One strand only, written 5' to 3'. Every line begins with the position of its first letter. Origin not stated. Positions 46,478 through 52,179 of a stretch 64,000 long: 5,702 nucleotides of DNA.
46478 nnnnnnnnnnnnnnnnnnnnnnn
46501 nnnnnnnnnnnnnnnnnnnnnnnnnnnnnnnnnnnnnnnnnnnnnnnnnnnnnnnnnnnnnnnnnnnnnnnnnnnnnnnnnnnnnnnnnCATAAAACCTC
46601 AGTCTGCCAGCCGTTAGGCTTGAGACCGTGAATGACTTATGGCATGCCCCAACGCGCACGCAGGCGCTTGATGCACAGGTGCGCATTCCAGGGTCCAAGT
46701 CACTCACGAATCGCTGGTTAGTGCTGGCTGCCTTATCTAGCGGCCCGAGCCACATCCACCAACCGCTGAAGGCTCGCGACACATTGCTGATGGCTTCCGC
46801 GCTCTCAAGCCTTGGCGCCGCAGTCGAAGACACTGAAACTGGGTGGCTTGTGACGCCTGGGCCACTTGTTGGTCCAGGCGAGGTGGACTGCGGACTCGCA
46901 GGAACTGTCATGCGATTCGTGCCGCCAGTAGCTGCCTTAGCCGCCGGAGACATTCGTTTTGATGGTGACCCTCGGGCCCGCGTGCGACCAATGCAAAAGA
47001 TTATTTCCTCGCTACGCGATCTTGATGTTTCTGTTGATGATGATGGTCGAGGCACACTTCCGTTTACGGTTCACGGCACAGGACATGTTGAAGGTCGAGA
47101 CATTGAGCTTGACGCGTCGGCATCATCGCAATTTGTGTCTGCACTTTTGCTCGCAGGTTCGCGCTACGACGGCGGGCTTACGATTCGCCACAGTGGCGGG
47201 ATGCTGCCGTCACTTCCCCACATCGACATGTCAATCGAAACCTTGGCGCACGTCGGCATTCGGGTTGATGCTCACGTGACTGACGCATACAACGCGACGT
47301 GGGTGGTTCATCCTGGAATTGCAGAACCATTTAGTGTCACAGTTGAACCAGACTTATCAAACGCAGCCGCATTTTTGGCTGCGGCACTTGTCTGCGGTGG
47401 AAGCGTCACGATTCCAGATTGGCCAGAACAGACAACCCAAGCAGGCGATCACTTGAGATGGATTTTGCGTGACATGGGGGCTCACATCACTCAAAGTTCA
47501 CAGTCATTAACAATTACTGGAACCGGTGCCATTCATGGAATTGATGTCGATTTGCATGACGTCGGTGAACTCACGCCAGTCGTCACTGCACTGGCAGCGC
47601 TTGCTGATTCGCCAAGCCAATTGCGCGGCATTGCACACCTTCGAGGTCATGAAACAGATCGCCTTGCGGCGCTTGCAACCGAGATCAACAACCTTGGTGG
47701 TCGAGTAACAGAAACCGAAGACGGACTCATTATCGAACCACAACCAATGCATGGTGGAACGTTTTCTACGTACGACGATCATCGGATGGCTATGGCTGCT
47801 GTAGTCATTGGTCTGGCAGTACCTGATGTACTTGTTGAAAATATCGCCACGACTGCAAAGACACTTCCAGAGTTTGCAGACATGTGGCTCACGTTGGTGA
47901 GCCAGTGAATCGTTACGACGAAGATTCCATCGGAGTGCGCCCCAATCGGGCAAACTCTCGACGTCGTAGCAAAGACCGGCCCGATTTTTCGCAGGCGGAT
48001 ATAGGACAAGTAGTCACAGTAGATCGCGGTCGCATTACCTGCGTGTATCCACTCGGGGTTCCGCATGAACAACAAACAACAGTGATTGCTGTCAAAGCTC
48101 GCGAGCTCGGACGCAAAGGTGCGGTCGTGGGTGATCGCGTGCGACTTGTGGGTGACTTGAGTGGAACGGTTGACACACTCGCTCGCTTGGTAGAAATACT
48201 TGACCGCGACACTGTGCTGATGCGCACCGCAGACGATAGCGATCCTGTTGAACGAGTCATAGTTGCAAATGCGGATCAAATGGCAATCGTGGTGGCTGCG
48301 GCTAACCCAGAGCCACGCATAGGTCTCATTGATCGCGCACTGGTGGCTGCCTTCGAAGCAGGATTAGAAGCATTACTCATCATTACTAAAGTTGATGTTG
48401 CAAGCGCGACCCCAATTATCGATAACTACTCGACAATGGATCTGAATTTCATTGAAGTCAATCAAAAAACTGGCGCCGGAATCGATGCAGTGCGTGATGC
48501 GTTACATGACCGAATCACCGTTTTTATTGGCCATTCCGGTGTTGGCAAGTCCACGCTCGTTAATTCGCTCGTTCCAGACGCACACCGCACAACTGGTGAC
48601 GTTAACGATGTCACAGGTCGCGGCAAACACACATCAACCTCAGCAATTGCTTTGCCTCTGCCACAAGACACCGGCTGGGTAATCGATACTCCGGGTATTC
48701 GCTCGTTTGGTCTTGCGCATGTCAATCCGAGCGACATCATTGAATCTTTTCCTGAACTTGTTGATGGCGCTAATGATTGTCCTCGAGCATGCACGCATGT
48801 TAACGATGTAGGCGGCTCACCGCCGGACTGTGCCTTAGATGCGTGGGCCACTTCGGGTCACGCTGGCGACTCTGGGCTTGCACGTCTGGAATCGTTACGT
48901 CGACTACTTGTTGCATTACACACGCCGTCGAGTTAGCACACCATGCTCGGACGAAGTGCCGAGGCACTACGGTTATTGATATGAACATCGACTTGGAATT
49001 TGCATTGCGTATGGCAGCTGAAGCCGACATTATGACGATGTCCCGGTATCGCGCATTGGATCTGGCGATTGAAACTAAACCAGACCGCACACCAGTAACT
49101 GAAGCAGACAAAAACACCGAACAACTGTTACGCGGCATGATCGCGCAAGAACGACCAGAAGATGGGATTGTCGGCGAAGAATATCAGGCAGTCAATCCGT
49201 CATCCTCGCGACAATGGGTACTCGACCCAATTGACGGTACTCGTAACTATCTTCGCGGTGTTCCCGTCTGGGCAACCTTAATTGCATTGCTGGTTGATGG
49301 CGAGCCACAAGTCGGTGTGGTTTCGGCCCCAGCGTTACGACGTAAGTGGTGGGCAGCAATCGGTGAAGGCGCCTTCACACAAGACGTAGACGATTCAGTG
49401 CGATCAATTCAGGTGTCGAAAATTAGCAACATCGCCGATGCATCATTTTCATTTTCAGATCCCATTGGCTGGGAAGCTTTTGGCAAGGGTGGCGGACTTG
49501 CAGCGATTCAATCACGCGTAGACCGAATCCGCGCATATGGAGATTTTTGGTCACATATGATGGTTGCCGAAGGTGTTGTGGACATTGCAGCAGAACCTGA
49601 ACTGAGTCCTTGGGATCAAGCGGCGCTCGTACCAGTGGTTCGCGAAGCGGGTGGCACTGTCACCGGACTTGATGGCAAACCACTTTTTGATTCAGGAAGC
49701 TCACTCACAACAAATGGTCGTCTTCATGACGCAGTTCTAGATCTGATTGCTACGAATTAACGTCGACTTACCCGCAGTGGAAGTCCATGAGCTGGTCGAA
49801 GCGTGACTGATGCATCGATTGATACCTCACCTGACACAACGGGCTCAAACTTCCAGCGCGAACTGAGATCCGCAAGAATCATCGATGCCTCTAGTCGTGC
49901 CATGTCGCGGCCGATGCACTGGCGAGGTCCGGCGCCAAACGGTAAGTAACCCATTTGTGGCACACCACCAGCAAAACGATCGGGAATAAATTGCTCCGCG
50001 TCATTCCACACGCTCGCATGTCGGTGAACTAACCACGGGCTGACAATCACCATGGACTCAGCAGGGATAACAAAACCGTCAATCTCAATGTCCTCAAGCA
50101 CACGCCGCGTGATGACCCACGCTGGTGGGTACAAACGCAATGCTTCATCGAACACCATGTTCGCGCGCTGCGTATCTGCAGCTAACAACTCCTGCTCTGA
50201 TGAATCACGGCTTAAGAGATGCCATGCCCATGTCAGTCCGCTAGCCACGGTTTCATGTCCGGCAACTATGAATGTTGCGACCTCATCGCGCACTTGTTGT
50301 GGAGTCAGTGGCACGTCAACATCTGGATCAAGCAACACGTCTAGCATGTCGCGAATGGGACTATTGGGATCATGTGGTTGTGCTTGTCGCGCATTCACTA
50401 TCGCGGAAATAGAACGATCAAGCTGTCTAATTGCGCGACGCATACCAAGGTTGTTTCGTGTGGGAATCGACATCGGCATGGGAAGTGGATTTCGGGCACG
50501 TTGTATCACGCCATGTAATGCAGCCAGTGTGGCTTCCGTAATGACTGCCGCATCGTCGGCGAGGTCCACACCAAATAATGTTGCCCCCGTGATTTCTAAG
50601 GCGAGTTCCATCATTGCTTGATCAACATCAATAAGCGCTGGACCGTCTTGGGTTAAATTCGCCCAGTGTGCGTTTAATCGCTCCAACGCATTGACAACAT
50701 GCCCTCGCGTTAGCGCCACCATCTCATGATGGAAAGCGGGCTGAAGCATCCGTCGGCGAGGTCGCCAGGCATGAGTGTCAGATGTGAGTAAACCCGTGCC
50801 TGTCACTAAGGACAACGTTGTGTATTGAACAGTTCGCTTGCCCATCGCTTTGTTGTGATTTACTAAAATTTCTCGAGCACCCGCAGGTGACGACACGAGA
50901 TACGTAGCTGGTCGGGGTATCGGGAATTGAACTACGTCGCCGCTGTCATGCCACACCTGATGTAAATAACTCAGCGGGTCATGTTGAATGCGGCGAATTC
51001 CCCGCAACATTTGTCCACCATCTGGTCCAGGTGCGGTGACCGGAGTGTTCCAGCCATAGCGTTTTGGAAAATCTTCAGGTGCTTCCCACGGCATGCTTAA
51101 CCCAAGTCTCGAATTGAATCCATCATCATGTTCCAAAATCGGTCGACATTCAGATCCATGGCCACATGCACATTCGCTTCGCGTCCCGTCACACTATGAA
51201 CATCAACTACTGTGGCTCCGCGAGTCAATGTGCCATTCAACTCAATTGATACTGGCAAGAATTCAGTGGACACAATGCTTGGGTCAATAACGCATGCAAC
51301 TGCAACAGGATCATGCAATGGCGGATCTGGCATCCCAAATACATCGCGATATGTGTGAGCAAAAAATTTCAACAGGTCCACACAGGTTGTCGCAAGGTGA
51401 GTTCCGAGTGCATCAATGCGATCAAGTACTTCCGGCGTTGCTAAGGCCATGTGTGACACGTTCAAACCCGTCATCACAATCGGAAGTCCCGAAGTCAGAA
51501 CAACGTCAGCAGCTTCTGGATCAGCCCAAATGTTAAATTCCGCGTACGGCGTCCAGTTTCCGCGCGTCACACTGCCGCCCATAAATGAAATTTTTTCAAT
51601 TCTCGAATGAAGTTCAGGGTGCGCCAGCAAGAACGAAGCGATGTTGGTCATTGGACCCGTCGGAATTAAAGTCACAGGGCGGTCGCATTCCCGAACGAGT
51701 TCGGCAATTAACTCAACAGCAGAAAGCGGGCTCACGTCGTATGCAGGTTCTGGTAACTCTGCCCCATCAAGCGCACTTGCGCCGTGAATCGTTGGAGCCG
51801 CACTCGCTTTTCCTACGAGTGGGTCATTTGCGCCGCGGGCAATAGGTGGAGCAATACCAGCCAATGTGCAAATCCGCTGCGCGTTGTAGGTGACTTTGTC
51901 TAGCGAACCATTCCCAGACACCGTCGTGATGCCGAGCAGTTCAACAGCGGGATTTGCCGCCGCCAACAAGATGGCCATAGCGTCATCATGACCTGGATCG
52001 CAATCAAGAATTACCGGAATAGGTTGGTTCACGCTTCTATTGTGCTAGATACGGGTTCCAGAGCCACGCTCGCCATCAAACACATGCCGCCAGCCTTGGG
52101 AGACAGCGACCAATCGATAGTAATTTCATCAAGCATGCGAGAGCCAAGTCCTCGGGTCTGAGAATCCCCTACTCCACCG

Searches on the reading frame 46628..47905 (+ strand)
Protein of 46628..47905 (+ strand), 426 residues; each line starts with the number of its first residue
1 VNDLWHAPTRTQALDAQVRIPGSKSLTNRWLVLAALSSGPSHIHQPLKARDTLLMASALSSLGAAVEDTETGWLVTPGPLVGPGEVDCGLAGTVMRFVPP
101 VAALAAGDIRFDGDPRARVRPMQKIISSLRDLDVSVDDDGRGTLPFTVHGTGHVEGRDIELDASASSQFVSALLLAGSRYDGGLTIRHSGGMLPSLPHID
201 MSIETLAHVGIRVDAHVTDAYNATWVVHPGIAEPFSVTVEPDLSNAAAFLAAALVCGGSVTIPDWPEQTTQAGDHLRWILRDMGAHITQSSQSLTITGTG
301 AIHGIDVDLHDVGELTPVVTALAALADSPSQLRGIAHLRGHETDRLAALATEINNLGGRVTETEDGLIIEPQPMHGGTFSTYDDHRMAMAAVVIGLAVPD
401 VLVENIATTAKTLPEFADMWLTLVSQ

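Call 10: search_protein_families(library=pfam, proteins=[window:46628-47905:+], max_evalue=0.001)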
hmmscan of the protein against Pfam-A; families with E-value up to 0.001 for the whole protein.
window:46628-47905:+ (426 aa): 1 family
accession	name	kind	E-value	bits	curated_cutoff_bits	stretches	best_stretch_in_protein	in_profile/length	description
PF00275.25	EPSP_synthase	-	1.3e-105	354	22.8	1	10-419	3-416/417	EPSP synthase (3-phosphoshikimate 1-carboxyvinyltransferase)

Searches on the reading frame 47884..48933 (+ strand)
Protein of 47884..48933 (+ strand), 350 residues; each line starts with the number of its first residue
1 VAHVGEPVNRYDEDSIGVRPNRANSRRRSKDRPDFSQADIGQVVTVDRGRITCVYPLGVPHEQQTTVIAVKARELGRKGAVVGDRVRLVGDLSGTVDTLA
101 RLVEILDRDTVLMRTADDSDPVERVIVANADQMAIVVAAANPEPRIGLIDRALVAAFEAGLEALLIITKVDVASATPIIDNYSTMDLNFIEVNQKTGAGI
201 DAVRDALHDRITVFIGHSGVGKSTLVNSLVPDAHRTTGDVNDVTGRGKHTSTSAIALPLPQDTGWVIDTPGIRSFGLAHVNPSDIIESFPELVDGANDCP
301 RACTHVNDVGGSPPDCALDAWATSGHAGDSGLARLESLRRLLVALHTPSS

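Call 10: search_protein_families(library=pfam, proteins=[window:47884-48933:+], max_evalue=0.001)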
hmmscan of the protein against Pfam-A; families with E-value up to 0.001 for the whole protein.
window:47884-48933:+ (350 aa): 3 families
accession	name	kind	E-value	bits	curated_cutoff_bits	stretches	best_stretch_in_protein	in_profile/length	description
PF03193.22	RsgA_GTPase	-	3.2e-48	164.3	30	1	105-277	1-173/174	RsgA GTPase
PF01926.29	MMR_HSR1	-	1.7e-06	28.6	21.9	1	213-273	3-58/113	50S ribosome-binding GTPase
PF00005.33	ABC_tran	-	9.9e-05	23.4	25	1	209-245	11-51/137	ABC transporter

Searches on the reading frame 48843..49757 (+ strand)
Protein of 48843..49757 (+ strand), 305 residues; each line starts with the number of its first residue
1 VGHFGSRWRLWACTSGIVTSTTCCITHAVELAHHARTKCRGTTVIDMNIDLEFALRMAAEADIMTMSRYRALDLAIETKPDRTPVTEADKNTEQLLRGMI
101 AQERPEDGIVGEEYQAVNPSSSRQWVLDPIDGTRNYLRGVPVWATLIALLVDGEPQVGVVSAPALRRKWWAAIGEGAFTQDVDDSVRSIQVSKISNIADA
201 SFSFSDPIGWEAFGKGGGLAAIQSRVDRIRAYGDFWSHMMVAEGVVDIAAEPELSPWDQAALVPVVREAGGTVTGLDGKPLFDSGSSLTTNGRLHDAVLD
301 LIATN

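Call 26: search_protein_families(library=pfam, proteins=[window:48843-49757:+], max_evalue=0.00001)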
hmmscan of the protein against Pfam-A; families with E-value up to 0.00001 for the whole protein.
window:48843-49757:+ (305 aa): 1 family
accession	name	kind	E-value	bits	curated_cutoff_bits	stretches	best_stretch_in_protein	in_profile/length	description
PF00459.30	Inositol_P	-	1.4e-46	159.7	27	1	52-296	7-260/271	Inositol monophosphatase family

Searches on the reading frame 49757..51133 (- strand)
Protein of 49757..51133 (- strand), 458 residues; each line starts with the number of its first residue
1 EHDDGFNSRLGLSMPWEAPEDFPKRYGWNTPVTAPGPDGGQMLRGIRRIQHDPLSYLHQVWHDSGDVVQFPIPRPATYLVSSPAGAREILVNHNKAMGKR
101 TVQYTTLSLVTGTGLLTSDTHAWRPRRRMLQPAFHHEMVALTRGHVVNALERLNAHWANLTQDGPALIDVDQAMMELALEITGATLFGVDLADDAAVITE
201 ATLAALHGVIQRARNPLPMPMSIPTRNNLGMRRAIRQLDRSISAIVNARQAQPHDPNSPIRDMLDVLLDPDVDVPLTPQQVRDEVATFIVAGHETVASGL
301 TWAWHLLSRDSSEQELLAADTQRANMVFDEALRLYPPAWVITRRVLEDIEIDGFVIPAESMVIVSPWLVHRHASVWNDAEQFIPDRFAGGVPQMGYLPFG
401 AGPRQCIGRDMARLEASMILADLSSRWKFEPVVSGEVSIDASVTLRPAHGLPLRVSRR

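Call 26: search_protein_families(library=pfam, proteins=[window:49757-51133:-], max_evalue=0.00001)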
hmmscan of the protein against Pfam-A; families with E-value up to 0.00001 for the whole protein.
window:49757-51133:- (458 aa): 1 family
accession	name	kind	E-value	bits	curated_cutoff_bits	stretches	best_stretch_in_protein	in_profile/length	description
PF00067.27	p450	-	1.9e-57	195.5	22.8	1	48-432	18-437/462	Cytochrome P450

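Call 47: search_solved_structures(query=window:49757-51133:-, max_evalue=1e-20)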
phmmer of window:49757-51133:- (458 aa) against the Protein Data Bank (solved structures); distinct sequences matched with E-value up to 1e-20: 125 (the best 60 are shown).
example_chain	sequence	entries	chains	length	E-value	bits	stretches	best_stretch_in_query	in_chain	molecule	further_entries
7wzl_A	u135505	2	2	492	9e-55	189.6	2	324-447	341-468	Putative cytochrome P450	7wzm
1wiy_A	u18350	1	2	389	2.2e-47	165.3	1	276-454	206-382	Cytochrome P450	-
1n97_A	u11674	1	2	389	3.7e-47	164.5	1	277-455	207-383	CYP175A1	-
6l8i_A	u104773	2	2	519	2.7e-37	132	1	58-458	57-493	Protein LUTEIN DEFICIENT 5, chloroplastic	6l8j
6j94_A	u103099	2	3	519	3e-37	131.9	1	58-458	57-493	Protein LUTEIN DEFICIENT 5, chloroplastic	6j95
3dbg_A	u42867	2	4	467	8.3e-35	123.8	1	38-454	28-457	Putative cytochrome P450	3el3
6l8h_A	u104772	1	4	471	4.3e-32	114.9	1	76-458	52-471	Carotene epsilon-monooxygenase, chloroplastic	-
7y0r_A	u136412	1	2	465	1.1e-30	110.2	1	52-448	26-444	Bifunctional cytochrome P450/NADPH--P450 reductase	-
3qi8_B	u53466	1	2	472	2e-30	109.3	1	52-448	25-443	Evolved Cytochrome P450 variant (22A3)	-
7wde_A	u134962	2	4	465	3.6e-30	108.5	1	52-448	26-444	Bifunctional cytochrome P450/NADPH--P450 reductase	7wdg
4du2_B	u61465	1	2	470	7.9e-30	107.4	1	52-448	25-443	cytochrome P450 BM3 variant B7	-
7wy3_A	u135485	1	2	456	8.9e-30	107.2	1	52-448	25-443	Bifunctional cytochrome P450/NADPH--P450 reductase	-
7ydl_A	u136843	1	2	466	1e-29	107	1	52-448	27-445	Bifunctional cytochrome P450/NADPH--P450 reductase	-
6k24_A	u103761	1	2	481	1e-29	107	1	43-448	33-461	Bifunctional cytochrome P450/NADPH--P450 reductase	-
2nnb_A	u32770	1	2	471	1e-29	107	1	52-448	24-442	Bifunctional P-450:NADPH-P450 reductase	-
9l7u_A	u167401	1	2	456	1.1e-29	107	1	52-448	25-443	Bifunctional cytochrome P450/NADPH--P450 reductase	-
4kpb_A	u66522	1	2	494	1.1e-29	106.9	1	49-448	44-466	Cytochrome P450 BM-3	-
5jqv_A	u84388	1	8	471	1.1e-29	106.9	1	52-448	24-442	Bifunctional cytochrome P450/NADPH--P450 reductase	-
23ub_A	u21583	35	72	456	1.2e-29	106.8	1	52-448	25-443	Bifunctional cytochrome P450/NADPH--P450 reductase | Bifunctional P-450/NADPH-P450 reductase | Bifunctional cytochrome P450/NADPH-P450 reductase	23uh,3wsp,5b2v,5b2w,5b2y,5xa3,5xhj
9l7s_A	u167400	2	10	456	1.2e-29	106.8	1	52-448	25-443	Bifunctional cytochrome P450/NADPH--P450 reductase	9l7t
1bu7_A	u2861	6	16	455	1.2e-29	106.8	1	52-448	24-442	PROTEIN (CYTOCHROME P450) | CYTOCHROME P450 BM-3 | CYTOCHROME P450 102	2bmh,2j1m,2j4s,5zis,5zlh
1bvy_A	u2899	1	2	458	1.3e-29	106.7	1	52-448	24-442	PROTEIN (CYTOCHROME P450 BM-3)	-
1jpz_A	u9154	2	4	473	1.4e-29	106.6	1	52-448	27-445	BIFUNCTIONAL P-450:NADPH-P450 REDUCTASE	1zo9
4zfa_A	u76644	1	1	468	1.4e-29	106.6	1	52-448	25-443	Bifunctional P-450/NADPH-P450 reductase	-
3ben_A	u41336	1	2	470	1.4e-29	106.6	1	52-448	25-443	Cytochrome P450 102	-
6jmw_A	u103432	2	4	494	1.4e-29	106.5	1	49-448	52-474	Bifunctional cytochrome P450/NADPH--P450 reductase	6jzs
2ij2_A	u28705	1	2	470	1.4e-29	106.5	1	52-448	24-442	Cytochrome P450 BM3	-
4kpa_A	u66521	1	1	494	1.4e-29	106.5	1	49-448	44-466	Cytochrome P450 BM-3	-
1fag_A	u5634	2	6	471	1.4e-29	106.5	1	52-448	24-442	CYTOCHROME P450 BM-3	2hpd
6hn8_A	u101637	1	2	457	1.5e-29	106.4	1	52-448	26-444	Bifunctional cytochrome P450/NADPH--P450 reductase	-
4key_A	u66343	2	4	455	1.6e-29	106.4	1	52-448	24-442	Bifunctional P-450/NADPH-P450 reductase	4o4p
4kf2_A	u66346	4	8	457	1.6e-29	106.4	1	52-448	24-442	Bifunctional P-450/NADPH-P450 reductase | Bifunctional cytochrome P450/NADPH--P450 reductase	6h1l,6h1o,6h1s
6h1t_A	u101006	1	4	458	1.6e-29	106.4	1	52-448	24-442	Bifunctional cytochrome P450/NADPH--P450 reductase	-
7wy2_A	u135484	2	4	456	1.7e-29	106.3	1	52-448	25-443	Bifunctional cytochrome P450/NADPH--P450 reductase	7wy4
2x7y_A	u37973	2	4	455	1.7e-29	106.3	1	52-448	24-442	BIFUNCTIONAL P-450/NADPH-P450 REDUCTASE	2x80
4hgh_A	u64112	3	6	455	1.7e-29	106.3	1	52-448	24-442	Bifunctional P-450/NADPH-P450 reductase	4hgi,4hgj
7yda_A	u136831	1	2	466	1.8e-29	106.2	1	52-448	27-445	Bifunctional cytochrome P450/NADPH--P450 reductase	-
7egn_A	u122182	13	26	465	1.8e-29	106.2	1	52-448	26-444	Bifunctional cytochrome P450/NADPH--P450 reductase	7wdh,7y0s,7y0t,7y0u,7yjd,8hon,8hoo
9uxz_A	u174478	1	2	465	1.8e-29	106.2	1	52-448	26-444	Bifunctional cytochrome P450/NADPH--P450 reductase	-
5jq2_A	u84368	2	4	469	2e-29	106.1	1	52-448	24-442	P450 BM3 L407C heme domain mutant | Bifunctional cytochrome P450/NADPH--P450 reductase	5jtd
4dtw_B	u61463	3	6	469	2.1e-29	106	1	52-448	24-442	Cytochrome P450 BM3 variant 8C8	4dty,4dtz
5dyp_A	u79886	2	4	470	2.1e-29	106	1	52-448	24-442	Bifunctional P-450/NADPH-P450 reductase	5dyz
4kew_A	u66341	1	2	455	2.1e-29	106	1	52-448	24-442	Bifunctional P-450/NADPH-P450 reductase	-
4kf0_A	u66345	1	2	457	2.2e-29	105.9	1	52-448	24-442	Bifunctional P-450/NADPH-P450 reductase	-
2uwh_A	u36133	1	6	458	2.2e-29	105.9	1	52-448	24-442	BIFUNCTIONAL P-450: NADPH-P450 REDUCTASE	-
7ydc_A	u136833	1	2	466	2.3e-29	105.8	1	52-448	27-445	Bifunctional cytochrome P450/NADPH--P450 reductase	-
7wdd_A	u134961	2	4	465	2.5e-29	105.8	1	52-448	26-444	Bifunctional cytochrome P450/NADPH--P450 reductase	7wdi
5e78_A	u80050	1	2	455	2.5e-29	105.7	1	52-448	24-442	Bifunctional P-450/NADPH-P450 reductase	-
8qze_A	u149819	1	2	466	2.6e-29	105.7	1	52-448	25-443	Bifunctional cytochrome P450/NADPH--P450 reductase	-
5e7y_A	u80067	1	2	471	2.9e-29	105.5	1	52-448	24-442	Bifunctional P-450/NADPH-P450 reductase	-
3m4v_A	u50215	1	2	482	3e-29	105.5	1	52-448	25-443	Bifunctional P-450/NADPH-P450 reductase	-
9l7v_A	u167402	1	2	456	3.2e-29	105.4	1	52-448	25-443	Bifunctional cytochrome P450/NADPH--P450 reductase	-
1p0x_A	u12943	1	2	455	3.2e-29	105.4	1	52-448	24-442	Bifunctional P-450:NADPH-P450 reductase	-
3npl_A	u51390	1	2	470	3.2e-29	105.4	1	52-448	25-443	Bifunctional P-450/NADPH-P450 reductase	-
7y0p_B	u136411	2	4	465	3.3e-29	105.3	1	52-448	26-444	Bifunctional cytochrome P450/NADPH--P450 reductase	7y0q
1zo4_A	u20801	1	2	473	3.4e-29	105.3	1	52-448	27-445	Bifunctional P-450:NADPH-P450 reductase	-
4hgf_A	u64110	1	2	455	3.6e-29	105.2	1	52-448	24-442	Bifunctional P-450/NADPH-P450 reductase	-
5jqu_A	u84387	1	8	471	4.1e-29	105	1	52-448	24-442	Bifunctional cytochrome P450/NADPH--P450 reductase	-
4hgg_A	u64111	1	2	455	4.3e-29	105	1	52-448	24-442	Bifunctional P-450/NADPH-P450 reductase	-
4h24_A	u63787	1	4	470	4.5e-29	104.9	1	52-448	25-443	Cytochrome P450-BM3 variant P450BM3-Cis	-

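Call 48: search_protein_families(library=ncbifam, proteins=[window:49757-51133:-], max_evalue=0.001)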
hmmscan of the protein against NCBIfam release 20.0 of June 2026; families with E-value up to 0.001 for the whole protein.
window:49757-51133:- (458 aa): 9 families
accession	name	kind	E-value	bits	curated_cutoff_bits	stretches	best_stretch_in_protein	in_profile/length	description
NF051859.1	AlbFlvMonOxTrpSyn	equivalog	2.5e-48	164.8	700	1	46-451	34-451/457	bifunctional albaflavenone monooxygenase/terpene synthase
NF045812.1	PentlenOxigase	equivalog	8.2e-46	156.8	800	1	51-458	21-440/444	pentalenene oxygenase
NF050147.1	aminopyruv_ApyO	equivalog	1.1e-40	139.7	525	1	114-456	79-422/444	RiPP biosynthesis cytochrome P450 ApyO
TIGR04515.1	P450_rel_GT_act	subfamily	5.2e-12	45.8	343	1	231-395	193-331/386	P450-derived glycosyltransferase activator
NF041177.1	Cyp119_Thmprot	equivalog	7.1e-12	44.8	680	1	288-434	208-347/368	cytochrome P450 Cyp119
NF041802.1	P450_SolI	exception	1.6e-10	40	850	1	258-428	230-396/424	solanimycin biosynthesis cytochrome P450 SolI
TIGR04538.1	P450_cycloAA_1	subfamily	2e-09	36.8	500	1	236-418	175-357/395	cytochrome P450, cyclodipeptide synthase-associated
NF045816.1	PentlenlactSyn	equivalog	1.4e-08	33.9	700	1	259-424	199-363/396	pentalenolactone synthase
NF053744.1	FAProxCypCBc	equivalog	4.3e-06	25.6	600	1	312-390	264-342/416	CYP152 family fatty-acid peroxygenase CypC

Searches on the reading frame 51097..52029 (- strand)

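Call 26: search_protein_families(library=pfam, proteins=[window:51097-52029:-], max_evalue=0.00001)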
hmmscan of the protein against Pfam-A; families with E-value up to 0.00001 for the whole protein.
window:51097-52029:- (310 aa): 1 family
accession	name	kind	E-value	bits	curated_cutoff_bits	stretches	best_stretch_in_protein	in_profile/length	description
PF01156.24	IU_nuc_hydro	-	4e-100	335.7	34.2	1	6-300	1-297/297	Inosine-uridine preferring nucleoside hydrolase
